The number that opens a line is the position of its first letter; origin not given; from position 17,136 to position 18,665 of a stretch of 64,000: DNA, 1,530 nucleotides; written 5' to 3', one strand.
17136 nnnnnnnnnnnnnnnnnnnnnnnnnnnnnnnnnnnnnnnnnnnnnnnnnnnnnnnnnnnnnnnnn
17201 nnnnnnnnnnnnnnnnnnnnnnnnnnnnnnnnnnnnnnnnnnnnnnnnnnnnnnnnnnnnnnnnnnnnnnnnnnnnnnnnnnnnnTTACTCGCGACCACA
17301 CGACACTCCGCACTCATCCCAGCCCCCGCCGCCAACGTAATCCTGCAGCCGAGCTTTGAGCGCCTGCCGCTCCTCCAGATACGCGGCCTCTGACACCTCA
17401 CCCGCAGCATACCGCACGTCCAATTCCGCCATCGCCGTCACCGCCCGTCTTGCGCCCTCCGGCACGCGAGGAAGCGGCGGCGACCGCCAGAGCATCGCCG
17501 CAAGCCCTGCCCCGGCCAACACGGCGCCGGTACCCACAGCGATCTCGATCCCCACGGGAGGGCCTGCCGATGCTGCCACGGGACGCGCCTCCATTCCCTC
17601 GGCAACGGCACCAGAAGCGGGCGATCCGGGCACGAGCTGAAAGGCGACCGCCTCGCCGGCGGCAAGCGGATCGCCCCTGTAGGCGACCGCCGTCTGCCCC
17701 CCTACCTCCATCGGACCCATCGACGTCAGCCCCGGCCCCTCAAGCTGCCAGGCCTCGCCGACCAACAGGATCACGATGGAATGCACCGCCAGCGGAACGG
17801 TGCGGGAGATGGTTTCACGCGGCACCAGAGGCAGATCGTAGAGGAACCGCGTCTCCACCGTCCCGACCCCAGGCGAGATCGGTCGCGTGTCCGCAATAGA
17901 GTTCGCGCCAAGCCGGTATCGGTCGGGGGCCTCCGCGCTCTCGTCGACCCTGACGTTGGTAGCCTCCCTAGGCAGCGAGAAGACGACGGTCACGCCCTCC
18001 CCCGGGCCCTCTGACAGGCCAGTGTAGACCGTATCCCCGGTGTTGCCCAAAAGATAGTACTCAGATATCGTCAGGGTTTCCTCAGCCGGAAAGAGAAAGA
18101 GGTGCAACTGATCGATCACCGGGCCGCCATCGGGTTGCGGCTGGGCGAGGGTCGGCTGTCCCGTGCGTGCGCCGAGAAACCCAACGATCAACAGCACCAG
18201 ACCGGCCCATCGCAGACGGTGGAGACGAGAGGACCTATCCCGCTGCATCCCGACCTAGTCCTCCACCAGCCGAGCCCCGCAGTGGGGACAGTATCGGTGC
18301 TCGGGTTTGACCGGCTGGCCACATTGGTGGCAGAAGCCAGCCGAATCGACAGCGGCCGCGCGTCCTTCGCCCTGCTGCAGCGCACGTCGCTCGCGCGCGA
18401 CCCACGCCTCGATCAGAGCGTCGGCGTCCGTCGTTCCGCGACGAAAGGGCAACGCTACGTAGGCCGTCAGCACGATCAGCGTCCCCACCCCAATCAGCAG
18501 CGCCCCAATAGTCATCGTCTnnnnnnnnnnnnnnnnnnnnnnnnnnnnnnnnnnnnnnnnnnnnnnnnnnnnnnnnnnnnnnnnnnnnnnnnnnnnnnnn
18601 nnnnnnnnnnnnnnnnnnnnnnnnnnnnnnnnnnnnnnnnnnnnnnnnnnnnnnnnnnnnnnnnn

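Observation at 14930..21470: Variant System I cytochrome c maturation operon: Cys-type CcmE, no CcmH/CcmI, and two uncharacterised membrane proteins inserted between ccmF and ccmA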

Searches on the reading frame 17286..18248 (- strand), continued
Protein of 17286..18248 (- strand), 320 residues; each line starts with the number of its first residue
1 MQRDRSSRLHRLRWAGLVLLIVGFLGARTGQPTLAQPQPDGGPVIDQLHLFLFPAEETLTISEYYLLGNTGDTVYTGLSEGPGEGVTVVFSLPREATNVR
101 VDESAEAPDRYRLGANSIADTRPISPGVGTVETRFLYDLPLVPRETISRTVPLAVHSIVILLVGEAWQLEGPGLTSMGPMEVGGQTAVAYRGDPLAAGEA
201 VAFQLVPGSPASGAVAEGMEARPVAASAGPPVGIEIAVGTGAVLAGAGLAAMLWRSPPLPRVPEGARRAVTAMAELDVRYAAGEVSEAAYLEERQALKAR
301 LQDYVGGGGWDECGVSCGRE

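Call 36: predict_structure(alignment_id=A5)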
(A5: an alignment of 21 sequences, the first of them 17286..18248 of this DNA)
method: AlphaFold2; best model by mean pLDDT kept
length: 320 residues; sequences in the alignment: 21
mean_pLDDT: 76.1   pTM: 0.58
mean pLDDT of the five models: 76.1, 75.9, 73.1, 71.5, 71.1
residues with pLDDT >= 90: 149; 70-90: 57; 50-70: 40; < 50: 74
segments of 3 or more residues with pLDDT < 50: 1-8, 10-37, 215-217, 227-241, 253-256, 308-320
pLDDT, mean of each block of 10 residues (from residue 1): 47 43 36 46 91 96 94 78 73 95 79 91 87 94 95 95 94 94 90 94 89 51 56 44 53 54 85 94 95 94 67 42
secondary structure, 60 per line:
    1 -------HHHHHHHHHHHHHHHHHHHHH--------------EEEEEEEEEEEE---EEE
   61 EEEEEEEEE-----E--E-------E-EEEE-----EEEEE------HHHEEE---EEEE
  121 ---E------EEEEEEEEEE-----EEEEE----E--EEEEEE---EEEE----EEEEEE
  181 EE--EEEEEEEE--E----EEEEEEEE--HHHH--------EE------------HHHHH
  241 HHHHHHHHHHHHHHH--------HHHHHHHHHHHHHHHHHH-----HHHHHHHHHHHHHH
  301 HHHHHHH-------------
elements in order: H8-28 E43-54 E58-69 E88-91 E97-101 E111-113 E117-120 E131-140 E146-150 E158-163 E167-170 E175-182 E185-192 E200-207 H210-213 H236-255 H264-281 H287-307
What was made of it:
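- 17286..18248 (-): 320-aa bitopic membrane protein: signal/anchor helix, beta-sandwich ectodomain (about 40-210), membrane helix (236-255), cytoplasmic helical tail with LD-x5-G-x6-Y-x3-R motif. AF2 ectodomain pLDDT above 90 (call 36).
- The ectodomain is modelled at pLDDT above 90 (call 36).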

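Call 61: search_protein_families(library=pfam, alignment_id=A4, max_evalue=0.01)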
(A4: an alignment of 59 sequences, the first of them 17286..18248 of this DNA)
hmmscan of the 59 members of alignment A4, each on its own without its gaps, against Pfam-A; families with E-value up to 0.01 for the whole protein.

A. member 1, window:17286-18248:- (320 aa): 0 families

B. families by the number of members that match (of 59 scanned): 14 families
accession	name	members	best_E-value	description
PF05120.17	GvpG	14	7.8e-05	Gas vesicle protein G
PF09851.14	SHOCT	10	2.2e-06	Short C-terminal domain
PF13620.12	CarboxypepD_reg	4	0.00047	Carboxypeptidase regulatory-like domain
PF18822.6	CdvA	2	0.0025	CdvA-like coiled-coil domain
PF02369.22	Big_1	1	1e-07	Bacterial Ig-like domain (group 1)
PF10670.15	DUF4198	1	0.00061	Domain of unknown function (DUF4198)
PF11974.14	bMG3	1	0.001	Bacterial alpha-2-macroglobulin MG3 domain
PF17789.7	MG4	1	0.0012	Macroglobulin domain MG4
PF00576.27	Transthyretin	1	0.0016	HIUase/Transthyretin family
PF07332.16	Phage_holin_3_6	1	0.002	Putative Actinobacterial Holin-X, holin superfamily III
PF23374.1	Fn3_arc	1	0.0044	Archaeal fibronectin-III type-like domain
PF24416.1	DUF7548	1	0.0045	Family of unknown function (DUF7548)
PF21159.3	FlgK_2nd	1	0.0056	Flagellar hook-associated protein 1, D3 domain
PF18920.5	DUF5671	1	0.0067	Domain of unknown function (DUF5671)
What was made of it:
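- On SHOCT (PF09851), for the tail of the 320-aa protein: 10 of 59 relatives hit SHOCT and 14 of 59 hit GvpG (call 61).
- Checked: Only 10 of 59 homologues hit SHOCT (call 61).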

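Call 71: find_related_loci(query=A2, collection=metagenome_contigs, flank=7000)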
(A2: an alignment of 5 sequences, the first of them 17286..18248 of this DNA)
Query A2 (320 aa) in metagenome_contigs; peptide patterns used: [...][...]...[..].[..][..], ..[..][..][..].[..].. (x = any residue, [..] = any of these).
572 stretches matched a pattern; 25 encode a relative of the query (tblastn E <= 1e-3); 24 distinct loci.
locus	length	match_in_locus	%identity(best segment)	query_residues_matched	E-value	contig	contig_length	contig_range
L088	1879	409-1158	33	42-297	1e-26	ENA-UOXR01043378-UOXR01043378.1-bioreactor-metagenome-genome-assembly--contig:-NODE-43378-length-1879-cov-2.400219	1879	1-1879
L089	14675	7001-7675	34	41-300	3e-24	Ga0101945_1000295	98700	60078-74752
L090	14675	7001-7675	34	41-300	3e-24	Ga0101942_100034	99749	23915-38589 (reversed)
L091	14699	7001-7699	31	15-290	1e-21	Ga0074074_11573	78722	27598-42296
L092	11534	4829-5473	33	41-290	3e-20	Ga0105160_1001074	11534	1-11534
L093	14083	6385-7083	31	15-290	2e-19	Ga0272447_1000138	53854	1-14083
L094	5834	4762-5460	30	15-290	3e-19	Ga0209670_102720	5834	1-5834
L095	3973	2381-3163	29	45-301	1e-16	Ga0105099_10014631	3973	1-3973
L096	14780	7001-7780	29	40-301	4e-12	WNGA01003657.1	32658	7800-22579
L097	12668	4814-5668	26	29-303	1e-11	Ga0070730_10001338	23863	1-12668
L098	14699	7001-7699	30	15-290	3e-19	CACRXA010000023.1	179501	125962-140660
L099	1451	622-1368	28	40-293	1e-10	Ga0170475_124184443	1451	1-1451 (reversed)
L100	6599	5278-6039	28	45-303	3e-10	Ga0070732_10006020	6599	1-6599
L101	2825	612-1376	27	45-303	2e-10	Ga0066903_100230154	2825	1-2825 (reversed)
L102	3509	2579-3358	26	40-303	2e-9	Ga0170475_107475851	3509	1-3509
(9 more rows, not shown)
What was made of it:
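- Tried and rejected: It worked with the narrower A2 (call 71).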

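Call 80: fold_search(model_id=the predicted structure, library=pdb)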
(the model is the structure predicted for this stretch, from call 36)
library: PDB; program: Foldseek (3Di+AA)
matches with E <= 10: 1024; with E <= 0.001: 100
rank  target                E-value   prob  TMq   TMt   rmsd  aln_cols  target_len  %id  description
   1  8b6l_O                5.1e-08  1.00  0.35  0.21  27.1       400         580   10  Subtomogram average of the human Sec61-TRAP-OSTA-translocon (released 2022-12-07)
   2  6s7o_E                6.4e-08  1.00  0.37  0.22  19.3       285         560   10  Cryo-EM structure of human oligosaccharyltransferase complex OST-A (released 2019-12-18)
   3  8pn9_E                2.5e-07  1.00  0.37  0.22  19.4       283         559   11  Structure of human oligosaccharyltransferase OST-A complex bound to NGI-1 (released 2024-05-08)
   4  6s7t_E                9.4e-07  1.00  0.37  0.29   6.5       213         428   11  Cryo-EM structure of human oligosaccharyltransferase complex OST-B (released 2019-12-18)
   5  6c26_1                1.2e-06  1.00  0.34  0.26  16.8       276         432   11  The Cryo-EM structure of a eukaryotic oligosaccharyl transferase complex (released 2018-01-31)
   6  6ezn_A                2.4e-06  1.00  0.36  0.27  15.8       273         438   11  Cryo-EM structure of the yeast oligosaccharyltransferase (OST) complex (released 2018-01-17)
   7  8agb_E                3.8e-06  1.00  0.34  0.26  16.2       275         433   11  Structure of yeast oligosaccharylransferase complex with lipid-linked oligosaccharide bound (released 2022-12-07)
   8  4qhp                  5.0e-06  1.00  0.32  0.14   6.2       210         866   11  Crystal structure of Aminopeptidase N in complex with the phosphinic dipeptide analogue LL-(R,S)-hPheP[CH2]Phe(4-CH2NH2) (released 2014-09-24)
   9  8ez2                  5.6e-06  1.00  0.30  0.13   7.2       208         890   12  Plasmodium falciparum M1 in complex with inhibitor 15ag (released 2023-01-18)
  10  8t6h                  6.3e-06  1.00  0.29  0.12   7.5       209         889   11  X-ray crystal structure of PfA-M1(E319A) (released 2024-06-26)
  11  7oci_A                7.8e-06  1.00  0.34  0.26   6.8       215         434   12  Cryo-EM structure of yeast Ost6p containing oligosaccharyltransferase complex (released 2022-02-16)
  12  4r5x                  9.2e-06  1.00  0.31  0.13   7.1       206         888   10  Structure of the m1 alanylaminopeptidase from malaria complexed with a hydroxamic acid-based inhibitor (released 2014-10-29)
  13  4pw4                  1.1e-05  1.00  0.32  0.14   6.2       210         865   11  Crystal structure of Aminopeptidase N in complex with phosphonic acid analogue of homophenylalanine L-(R)-hPheP (released 2014-06-25)
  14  8t83                  1.2e-05  1.00  0.30  0.13   7.2       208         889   10  X-ray crystal structure of PfA-M1(M462K) (released 2024-06-26)
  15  4r5t                  1.2e-05  1.00  0.29  0.13   7.4       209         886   12  Structure of the m1 alanylaminopeptidase from malaria complexed with a hydroxamic acid-based inhibitor (released 2014-10-29)
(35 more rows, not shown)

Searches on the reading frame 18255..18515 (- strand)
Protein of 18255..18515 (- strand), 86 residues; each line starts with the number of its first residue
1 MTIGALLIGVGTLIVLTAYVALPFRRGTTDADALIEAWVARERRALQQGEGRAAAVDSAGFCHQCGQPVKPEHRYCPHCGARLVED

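Call 4: search_protein_families(library=pfam, proteins=[window:18255-18515:-], max_evalue=0.01)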
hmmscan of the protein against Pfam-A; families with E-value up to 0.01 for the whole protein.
window:18255-18515:- (86 aa): 11 families
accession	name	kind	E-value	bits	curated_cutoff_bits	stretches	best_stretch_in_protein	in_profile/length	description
PF13240.11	Zn_Ribbon_1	-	4e-08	33.2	25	1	61-83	1-23/23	zinc-ribbon domain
PF12773.13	DZR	-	3.4e-06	27.6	27.3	1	61-80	26-45/45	Double zinc ribbon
PF13248.11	Zn_ribbon_3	-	1.9e-05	24.4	27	1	62-83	5-26/26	zinc-ribbon domain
PF17032.10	Zn_ribbon_15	-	2e-05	25.7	28.9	1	58-80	51-73/73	zinc-ribbon family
PF14803.11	Zn_ribbon_Nudix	-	8.8e-05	22.8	25.6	0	74-83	1-10/34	Nudix N-terminal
PF01155.25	HypA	-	0.00046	20.6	28.9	1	34-82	44-95/112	Hydrogenase/urease nickel incorporation, metallochaperone, hypA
PF14369.11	Zn_ribbon_19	-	0.00062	20.3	30.8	1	61-85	4-33/35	zinc-ribbon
PF09297.16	Zn_ribbon_NUD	-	0.00063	19.8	24.8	0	73-83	3-13/32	NADH pyrophosphatase zinc ribbon domain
PF01783.29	Ribosomal_L32p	-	0.0037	17.9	21.3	1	43-80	15-46/56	Ribosomal L32p protein family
PF18912.6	DZR_2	-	0.0044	17.3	27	1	60-80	22-43/56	Double zinc ribbon domain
PF24460.1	DUF7575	-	0.0086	15.9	28.5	0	62-83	6-27/28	Domain of unknown function (DUF7575)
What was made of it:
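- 18255..18515 (-): 86-aa membrane Zn-ribbon protein: reduced CcmI-N-terminal-like subunit (here called CcmI'). Zn_Ribbon_1 33.2 bits (call 4).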

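Call 5: search_protein_families(library=ncbifam, proteins=[window:18255-18515:-], max_evalue=0.1)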
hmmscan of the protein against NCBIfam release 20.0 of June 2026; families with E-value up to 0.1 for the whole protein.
window:18255-18515:- (86 aa): 7 families
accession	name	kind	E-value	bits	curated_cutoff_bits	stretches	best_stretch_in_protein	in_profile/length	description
NF045510.1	4Cys_prefix_kin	domain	9.8e-05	22.5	24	0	73-83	16-26/26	4-Cys prefix domain-containing protein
TIGR03913.1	rad_SAM_trio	equivalog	0.0076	14.7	591.75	1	36-82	409-451/477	GDL motif peptide-associated radical SAM/SPASM maturase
TIGR01031.1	rpmF_bact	equivalog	0.0092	16.2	22.6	1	52-80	21-47/56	50S ribosomal protein L32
NF052237.1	biotin_BsaP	equivalog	0.01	15.8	39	0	74-84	27-37/53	biotin synthase auxiliary protein BsaP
NF049953.1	ribbon_DG_selen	exception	0.03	14.2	130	1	57-82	145-170/172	zinc ribbon-containing (seleno)protein DG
NF001605.0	PRK00398.1-2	equivalog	0.086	12.7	63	0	62-83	4-28/43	DNA-directed RNA polymerase subunit P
NF033497.1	rubre_like_arch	subfamily_domain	0.095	12.4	32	0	62-83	3-26/34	rubrerythrin-like domain-containing protein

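Call 8: find_homologous_proteins(query=window:18255-18515:-, max_evalue=0.001)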
Query window:18255-18515:- (86 aa): 6 proteins with E <= 0.001 among 27 candidates.
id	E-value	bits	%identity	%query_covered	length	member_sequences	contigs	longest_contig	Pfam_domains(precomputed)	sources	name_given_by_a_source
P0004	9.0e-52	190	100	100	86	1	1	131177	PF13240.12,PF12773.14,PF17032.11,PF13248.12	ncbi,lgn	ncbi:MAG: zinc ribbon domain-containing protein [Anaerolineae bacterium]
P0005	2.7e-34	134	74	79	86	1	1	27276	PF13240.12,PF12773.14,PF17032.11,PF13248.12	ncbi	-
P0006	1.0e-19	88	46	100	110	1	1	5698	PF13240.12,PF12773.14,PF09297.17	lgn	-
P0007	1.6e-19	87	47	100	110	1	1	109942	PF13240.12,PF12773.14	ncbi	ncbi:MAG: zinc-ribbon domain-containing protein [Anaerolineae bacterium]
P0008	3.2e-17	80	52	100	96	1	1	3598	PF13240.12,PF12773.14,PF24460.2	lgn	-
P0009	1.1e-6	46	33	100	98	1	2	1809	PF13240.12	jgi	jgi:hypothetical protein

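Call 10: find_encoding_contigs(protein=P0007, flank=8000, max_places=3)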
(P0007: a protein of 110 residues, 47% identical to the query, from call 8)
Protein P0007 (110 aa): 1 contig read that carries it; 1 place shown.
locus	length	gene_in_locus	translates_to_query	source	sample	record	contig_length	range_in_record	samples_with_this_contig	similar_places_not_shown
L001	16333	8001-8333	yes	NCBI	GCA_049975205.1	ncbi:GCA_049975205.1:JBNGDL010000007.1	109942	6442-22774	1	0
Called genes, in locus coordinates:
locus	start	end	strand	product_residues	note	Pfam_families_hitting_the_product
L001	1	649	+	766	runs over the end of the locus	PF13231:PMT_2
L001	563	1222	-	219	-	PF13204:Apiosidase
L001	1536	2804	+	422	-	PF00465:Fe-ADH, PF25137:ADH_Fe_C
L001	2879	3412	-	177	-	PF00719:Pyrophosphatase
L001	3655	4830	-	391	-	PF00685:Sulfotransfer_1 (faint), PF13469:Sulfotransfer_3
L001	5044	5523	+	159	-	PF03100:CcmE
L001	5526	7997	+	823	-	PF01578:Cytochrom_C_asm, PF16327:CcmF_C, PF00578:AhpC-TSA, PF08534:Redoxin, PF00085:Thioredoxin (faint), PF13905:Thioredoxin_8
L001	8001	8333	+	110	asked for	PF12773:DZR (weak), PF13240:Zn_Ribbon_1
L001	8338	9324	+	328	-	PF09851:SHOCT (weak)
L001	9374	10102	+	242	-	PF00005:ABC_tran, PF00448:SRP54 (weak), PF13304:AAA_21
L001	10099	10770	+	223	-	PF01061:ABC2_membrane (weak), PF03379:CcmB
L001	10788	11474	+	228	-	PF01578:Cytochrom_C_asm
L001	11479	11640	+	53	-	-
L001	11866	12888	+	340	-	PF00356:LacI, PF00532:Peripla_BP_1, PF13407:Peripla_BP_4, PF13377:Peripla_BP_3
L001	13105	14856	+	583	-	PF01547:SBP_bac_1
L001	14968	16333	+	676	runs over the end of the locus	PF00400:WD40 (faint), PF13360:PQQ_2, PF13570:Beta-prop_ACSF4, PF18975:DUF5711 (faint), PF23381:Beta-prop_IFT122_1st, PF13360:PQQ_2, PF23381:Beta-prop_IFT122_1st (weak), PF00528:BPD_transp_1, +11 more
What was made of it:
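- On SHOCT (PF09851), for the tail of the 320-aa protein: The L001 orthologue is 'SHOCT (weak)' (call 10).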

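Call 11: find_encoding_contigs(protein=P0005, flank=8000, max_places=3)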
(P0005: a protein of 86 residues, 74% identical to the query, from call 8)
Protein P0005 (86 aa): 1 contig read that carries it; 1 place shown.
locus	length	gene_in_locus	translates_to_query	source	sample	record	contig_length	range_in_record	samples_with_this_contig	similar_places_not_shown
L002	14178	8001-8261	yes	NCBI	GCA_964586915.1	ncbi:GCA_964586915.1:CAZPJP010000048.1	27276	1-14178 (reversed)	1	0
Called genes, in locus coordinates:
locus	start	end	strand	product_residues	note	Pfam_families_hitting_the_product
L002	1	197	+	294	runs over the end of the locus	-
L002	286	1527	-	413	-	PF00685:Sulfotransfer_1, PF13469:Sulfotransfer_3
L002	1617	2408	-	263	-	-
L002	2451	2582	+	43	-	-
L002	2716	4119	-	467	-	PF00672:HAMP (faint), PF07730:HisKA_3, PF13581:HATPase_c_2 (weak), PF02518:HATPase_c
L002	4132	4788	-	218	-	PF00072:Response_reg, PF08281:Sigma70_r4_2 (weak), PF00196:GerE, PF13384:HTH_23 (weak)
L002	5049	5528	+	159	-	PF03100:CcmE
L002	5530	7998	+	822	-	PF01578:Cytochrom_C_asm, PF16327:CcmF_C, PF00578:AhpC-TSA, PF08534:Redoxin, PF00085:Thioredoxin (weak), PF13098:Thioredoxin_2, PF13905:Thioredoxin_8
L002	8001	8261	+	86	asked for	PF17032:Zn_ribbon_15 (weak), PF12773:DZR (weak), PF13240:Zn_Ribbon_1, PF13248:Zn_ribbon_3 (weak)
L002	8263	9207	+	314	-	-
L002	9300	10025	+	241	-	PF00005:ABC_tran, PF13304:AAA_21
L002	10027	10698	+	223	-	PF01061:ABC2_membrane, PF03379:CcmB, PF12698:ABC2_membrane_3 (weak)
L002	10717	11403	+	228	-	PF01578:Cytochrom_C_asm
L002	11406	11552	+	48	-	-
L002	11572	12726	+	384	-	PF02746:MR_MLE_N, PF13378:MR_MLE_C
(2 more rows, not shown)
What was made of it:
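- The same order (ccmE, ccmF, Zn-ribbon gene, 320-aa-family gene, ccmABCD) occurs in two closely related Anaerolineae MAGs (calls 10, 11).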

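Call 46: search_protein_families(library=ncbifam, alignment_id=A7, max_evalue=0.01)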
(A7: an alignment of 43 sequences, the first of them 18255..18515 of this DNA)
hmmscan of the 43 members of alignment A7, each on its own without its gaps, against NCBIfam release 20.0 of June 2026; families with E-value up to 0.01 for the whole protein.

A. member 1, window:18255-18515:- (86 aa): 3 families
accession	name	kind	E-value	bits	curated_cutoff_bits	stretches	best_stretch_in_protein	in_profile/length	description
NF045510.1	4Cys_prefix_kin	domain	9.8e-05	22.5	24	0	73-83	16-26/26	4-Cys prefix domain-containing protein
TIGR03913.1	rad_SAM_trio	equivalog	0.0076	14.7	591.75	1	36-82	409-451/477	GDL motif peptide-associated radical SAM/SPASM maturase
TIGR01031.1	rpmF_bact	equivalog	0.0092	16.2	22.6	0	52-80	21-47/56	50S ribosomal protein L32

B. families by the number of members that match (of 43 scanned): 22 families
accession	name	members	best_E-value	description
TIGR03142.1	cytochro_ccmI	16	1.9e-06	c-type cytochrome biogenesis protein CcmI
NF045510.1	4Cys_prefix_kin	11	1.2e-06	4-Cys prefix domain-containing protein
NF049953.1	ribbon_DG_selen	9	1.2e-06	zinc ribbon-containing (seleno)protein DG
TIGR03913.1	rad_SAM_trio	3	5.1e-05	GDL motif peptide-associated radical SAM/SPASM maturase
TIGR01031.1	rpmF_bact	2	0.00012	50S ribosomal protein L32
NF052237.1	biotin_BsaP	2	0.00014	biotin synthase auxiliary protein BsaP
NF033497.1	rubre_like_arch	2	0.0036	rubrerythrin-like domain-containing protein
NF045487.1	ASRP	1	0.00043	archaea-specific SMC-related protein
NF003161.0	PRK04136.1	1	0.00051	50S ribosomal protein L40e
NF050014.1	HpsJ_like_B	1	0.0014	hormogonium polysaccharide biosynthesis protein HpsJ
NF034126.3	PRK09521.1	1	0.0021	exosome complex RNA-binding protein Csl4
NF009146.0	PRK12496.1-3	1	0.0021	hypothetical protein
NF003034.1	PRK03918.1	1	0.0023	DNA double-strand break repair ATPase Rad50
NF050013.1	HpsJ_like_A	1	0.0032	HpsJ-like protein, cyanoexosortase A-associated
NF009143.0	PRK12495.1-4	1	0.0049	hypothetical protein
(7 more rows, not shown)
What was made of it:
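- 18255..18515 (-): 16 of 43 family members hit TIGR03142 CcmI (call 46).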
